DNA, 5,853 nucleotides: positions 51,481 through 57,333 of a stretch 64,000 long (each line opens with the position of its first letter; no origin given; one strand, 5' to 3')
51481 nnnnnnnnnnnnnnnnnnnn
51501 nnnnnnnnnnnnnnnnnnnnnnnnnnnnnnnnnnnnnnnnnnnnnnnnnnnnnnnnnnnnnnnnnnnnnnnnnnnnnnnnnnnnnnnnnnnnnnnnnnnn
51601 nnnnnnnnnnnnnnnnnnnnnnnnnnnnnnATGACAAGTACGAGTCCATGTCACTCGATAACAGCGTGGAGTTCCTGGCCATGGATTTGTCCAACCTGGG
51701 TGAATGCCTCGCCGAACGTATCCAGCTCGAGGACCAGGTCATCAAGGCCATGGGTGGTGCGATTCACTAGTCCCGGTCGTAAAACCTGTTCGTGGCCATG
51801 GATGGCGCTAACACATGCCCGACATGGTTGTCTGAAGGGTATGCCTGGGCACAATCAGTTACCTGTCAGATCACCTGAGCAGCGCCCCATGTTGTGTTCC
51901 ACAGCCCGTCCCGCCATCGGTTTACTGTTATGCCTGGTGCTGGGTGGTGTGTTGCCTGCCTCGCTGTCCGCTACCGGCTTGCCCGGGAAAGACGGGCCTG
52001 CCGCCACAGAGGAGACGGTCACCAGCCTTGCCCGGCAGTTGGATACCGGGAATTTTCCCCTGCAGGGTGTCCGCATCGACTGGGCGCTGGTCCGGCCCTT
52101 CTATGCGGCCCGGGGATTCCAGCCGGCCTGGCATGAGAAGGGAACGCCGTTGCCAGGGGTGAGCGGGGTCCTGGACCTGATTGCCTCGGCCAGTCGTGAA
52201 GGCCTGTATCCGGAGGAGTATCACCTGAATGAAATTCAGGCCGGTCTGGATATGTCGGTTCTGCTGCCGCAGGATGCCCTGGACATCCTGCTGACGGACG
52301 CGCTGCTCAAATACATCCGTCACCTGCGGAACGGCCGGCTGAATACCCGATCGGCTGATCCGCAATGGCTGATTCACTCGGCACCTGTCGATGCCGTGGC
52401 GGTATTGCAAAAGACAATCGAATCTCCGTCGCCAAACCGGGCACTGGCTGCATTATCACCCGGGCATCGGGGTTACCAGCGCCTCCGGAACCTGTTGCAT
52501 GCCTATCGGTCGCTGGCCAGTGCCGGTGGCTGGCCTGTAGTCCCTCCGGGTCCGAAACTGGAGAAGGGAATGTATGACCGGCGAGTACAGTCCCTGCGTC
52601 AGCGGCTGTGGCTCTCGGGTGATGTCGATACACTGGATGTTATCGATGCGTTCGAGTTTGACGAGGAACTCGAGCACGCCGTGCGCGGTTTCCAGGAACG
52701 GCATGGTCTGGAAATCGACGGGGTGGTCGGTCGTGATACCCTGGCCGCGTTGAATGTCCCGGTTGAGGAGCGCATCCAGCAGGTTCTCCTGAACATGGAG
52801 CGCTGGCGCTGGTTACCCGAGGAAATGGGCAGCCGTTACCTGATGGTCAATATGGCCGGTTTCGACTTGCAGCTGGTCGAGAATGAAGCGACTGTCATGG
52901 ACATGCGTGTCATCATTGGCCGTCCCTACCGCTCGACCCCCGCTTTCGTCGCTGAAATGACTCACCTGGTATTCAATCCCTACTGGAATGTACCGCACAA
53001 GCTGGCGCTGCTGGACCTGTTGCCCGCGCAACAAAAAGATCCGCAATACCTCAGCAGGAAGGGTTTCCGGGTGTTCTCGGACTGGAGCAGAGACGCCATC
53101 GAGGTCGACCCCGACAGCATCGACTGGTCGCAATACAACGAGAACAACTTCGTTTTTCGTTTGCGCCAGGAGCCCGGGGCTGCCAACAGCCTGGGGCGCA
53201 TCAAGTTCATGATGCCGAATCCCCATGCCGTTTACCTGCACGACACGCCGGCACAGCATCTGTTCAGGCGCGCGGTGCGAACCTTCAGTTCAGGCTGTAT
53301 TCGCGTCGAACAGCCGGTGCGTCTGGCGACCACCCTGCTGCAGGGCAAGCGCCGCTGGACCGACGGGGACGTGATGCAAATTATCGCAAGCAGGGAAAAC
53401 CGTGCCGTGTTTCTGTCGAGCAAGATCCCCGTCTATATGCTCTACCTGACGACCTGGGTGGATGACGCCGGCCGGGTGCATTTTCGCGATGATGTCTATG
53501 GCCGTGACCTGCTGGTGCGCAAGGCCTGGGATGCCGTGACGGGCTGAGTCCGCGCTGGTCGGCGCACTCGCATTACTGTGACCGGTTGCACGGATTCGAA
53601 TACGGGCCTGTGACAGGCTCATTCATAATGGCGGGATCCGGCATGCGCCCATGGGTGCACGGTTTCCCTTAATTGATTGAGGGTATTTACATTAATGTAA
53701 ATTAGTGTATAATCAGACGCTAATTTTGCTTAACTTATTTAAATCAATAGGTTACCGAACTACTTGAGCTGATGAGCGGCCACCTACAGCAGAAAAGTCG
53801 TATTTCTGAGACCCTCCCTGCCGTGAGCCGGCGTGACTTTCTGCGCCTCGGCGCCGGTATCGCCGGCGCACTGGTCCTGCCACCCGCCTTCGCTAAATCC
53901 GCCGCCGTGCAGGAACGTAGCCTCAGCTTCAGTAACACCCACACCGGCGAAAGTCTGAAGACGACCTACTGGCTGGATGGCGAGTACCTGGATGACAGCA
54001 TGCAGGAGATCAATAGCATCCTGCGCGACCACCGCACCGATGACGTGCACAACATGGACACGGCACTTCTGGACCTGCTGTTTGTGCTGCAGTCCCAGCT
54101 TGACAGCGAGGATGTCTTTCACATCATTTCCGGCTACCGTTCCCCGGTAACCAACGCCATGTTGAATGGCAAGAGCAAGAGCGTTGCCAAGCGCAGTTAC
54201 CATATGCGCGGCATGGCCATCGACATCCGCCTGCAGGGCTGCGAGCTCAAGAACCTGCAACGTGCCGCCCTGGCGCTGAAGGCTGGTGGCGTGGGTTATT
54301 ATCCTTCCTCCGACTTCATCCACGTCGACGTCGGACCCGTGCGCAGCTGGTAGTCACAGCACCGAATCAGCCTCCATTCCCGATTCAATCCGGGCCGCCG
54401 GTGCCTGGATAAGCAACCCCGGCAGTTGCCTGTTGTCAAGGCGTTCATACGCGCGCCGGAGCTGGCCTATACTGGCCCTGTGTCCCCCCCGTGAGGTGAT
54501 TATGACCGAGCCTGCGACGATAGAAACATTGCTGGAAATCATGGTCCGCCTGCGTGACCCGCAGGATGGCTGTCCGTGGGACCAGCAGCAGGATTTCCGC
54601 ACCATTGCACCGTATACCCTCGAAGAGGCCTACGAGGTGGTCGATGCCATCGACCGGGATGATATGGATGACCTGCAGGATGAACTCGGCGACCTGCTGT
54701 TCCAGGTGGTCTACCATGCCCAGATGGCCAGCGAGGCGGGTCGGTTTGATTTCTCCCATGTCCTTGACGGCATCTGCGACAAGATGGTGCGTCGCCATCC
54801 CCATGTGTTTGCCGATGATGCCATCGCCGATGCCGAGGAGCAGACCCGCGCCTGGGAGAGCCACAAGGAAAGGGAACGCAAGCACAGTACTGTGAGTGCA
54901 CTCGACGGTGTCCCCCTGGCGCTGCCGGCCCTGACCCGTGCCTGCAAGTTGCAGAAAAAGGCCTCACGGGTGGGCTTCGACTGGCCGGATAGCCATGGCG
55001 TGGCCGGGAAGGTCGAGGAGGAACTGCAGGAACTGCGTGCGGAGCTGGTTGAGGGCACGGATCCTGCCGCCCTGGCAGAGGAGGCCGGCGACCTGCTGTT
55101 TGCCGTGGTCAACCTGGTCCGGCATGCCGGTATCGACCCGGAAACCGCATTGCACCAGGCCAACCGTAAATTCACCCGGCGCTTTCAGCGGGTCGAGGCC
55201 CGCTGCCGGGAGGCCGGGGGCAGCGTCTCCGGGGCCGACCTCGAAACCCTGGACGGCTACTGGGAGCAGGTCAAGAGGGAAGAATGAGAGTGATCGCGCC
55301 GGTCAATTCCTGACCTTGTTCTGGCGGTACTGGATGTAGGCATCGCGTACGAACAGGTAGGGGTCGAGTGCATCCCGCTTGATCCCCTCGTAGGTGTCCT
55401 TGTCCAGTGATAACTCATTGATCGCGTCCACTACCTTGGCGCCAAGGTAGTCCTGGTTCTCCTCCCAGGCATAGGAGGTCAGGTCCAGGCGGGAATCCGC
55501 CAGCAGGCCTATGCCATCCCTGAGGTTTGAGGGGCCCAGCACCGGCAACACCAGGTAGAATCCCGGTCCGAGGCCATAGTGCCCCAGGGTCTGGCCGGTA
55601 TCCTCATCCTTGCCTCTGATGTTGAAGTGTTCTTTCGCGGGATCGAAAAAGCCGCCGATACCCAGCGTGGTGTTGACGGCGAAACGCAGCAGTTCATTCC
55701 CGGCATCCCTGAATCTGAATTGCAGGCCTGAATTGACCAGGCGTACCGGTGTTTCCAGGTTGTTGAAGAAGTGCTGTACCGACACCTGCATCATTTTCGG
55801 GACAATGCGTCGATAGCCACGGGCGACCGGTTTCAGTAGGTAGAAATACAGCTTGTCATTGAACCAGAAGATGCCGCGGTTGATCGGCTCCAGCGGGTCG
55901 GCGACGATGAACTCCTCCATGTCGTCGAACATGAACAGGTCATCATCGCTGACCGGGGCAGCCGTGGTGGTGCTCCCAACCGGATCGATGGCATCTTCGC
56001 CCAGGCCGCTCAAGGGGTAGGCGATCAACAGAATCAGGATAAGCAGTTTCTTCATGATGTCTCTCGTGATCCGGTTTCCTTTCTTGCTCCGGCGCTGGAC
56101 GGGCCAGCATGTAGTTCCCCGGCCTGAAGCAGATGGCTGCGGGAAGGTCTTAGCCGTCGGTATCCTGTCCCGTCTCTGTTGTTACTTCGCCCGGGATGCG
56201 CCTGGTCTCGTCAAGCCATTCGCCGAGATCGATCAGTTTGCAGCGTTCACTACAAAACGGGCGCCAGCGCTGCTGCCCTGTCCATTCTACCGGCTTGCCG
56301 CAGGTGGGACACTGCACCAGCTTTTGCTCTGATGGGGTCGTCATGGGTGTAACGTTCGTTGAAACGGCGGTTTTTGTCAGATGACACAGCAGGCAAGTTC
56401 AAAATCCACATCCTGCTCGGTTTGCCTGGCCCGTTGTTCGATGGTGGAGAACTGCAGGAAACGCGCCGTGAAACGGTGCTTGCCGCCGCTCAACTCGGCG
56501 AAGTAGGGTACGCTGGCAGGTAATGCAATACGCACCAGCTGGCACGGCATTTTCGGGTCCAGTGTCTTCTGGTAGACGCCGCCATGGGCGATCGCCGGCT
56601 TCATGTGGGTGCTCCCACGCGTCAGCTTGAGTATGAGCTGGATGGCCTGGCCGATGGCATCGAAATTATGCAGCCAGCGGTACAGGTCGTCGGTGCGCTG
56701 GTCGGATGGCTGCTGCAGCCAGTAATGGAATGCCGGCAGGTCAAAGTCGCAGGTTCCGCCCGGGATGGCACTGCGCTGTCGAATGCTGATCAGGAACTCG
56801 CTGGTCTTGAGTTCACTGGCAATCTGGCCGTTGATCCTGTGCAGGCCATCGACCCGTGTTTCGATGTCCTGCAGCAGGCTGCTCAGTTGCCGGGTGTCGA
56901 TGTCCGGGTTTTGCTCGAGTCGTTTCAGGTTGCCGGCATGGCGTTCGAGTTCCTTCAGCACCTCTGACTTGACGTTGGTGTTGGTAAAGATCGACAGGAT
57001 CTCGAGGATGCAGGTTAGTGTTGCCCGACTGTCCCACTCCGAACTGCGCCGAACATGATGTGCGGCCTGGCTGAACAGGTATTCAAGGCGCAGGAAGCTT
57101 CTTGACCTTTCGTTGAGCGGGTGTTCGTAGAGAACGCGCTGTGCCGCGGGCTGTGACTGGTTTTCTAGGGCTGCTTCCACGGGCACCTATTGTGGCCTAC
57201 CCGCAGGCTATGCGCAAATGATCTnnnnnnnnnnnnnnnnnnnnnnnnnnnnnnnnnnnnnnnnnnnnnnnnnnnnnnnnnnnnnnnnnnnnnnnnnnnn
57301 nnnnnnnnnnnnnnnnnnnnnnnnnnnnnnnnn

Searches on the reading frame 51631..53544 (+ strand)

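Call 62: search_protein_families(library=pfam, proteins=[window:51631-53544:+], max_evalue=0.00001)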
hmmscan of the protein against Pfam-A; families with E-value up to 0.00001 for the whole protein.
window:51631-53544:+ (638 aa): 3 families
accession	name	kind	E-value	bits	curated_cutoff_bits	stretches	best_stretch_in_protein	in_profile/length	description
PF20142.4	Scaffold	-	1.2e-33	117.2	24.6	1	153-289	2-139/139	Scaffold domain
PF03734.19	YkuD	-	2.2e-21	77.4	23.4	1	402-573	2-142/146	L,D-transpeptidase catalytic domain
PF01471.23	PG_binding_1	-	1.1e-09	38.7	23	1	342-374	25-57/57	Putative peptidoglycan binding domain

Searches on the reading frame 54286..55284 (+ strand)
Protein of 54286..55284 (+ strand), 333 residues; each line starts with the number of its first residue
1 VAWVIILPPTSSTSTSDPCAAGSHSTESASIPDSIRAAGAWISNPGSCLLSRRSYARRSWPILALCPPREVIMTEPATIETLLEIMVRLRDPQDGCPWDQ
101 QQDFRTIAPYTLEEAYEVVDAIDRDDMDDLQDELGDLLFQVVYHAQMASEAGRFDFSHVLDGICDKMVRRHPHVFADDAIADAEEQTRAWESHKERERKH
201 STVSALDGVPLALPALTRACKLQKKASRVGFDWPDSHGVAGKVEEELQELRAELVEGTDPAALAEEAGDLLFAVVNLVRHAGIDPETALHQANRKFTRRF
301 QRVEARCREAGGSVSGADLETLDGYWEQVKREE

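Call 62: search_protein_families(library=pfam, proteins=[window:54286-55284:+], max_evalue=0.00001)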
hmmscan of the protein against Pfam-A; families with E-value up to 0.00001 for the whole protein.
window:54286-55284:+ (333 aa): 2 families
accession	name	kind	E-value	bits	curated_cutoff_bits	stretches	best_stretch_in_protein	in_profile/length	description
PF03819.22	MazG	-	1.7e-40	137.6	22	2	102-175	1-74/74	MazG nucleotide pyrophosphohydrolase domain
PF01503.22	PRA-PH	-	1.6e-11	44.9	21.3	0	239-294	30-84/86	Phosphoribosyl-ATP pyrophosphohydrolase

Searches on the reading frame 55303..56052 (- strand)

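Call 62: search_protein_families(library=pfam, proteins=[window:55303-56052:-], max_evalue=0.00001)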
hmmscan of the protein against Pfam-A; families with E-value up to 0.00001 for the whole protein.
window:55303-56052:- (249 aa): 1 family
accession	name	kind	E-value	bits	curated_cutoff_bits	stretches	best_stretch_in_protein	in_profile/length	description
PF04333.18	MlaA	-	6.5e-70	235.2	25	1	51-245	2-194/195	MlaA lipoprotein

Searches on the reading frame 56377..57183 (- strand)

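Call 62: search_protein_families(library=pfam, proteins=[window:56377-57183:-], max_evalue=0.00001)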
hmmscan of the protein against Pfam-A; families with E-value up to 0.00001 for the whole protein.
window:56377-57183:- (268 aa): 1 family
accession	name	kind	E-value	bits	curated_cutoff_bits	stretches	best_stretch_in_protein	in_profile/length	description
PF07072.16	ZapD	-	1.6e-72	244.1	27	1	31-241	1-210/210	Cell division protein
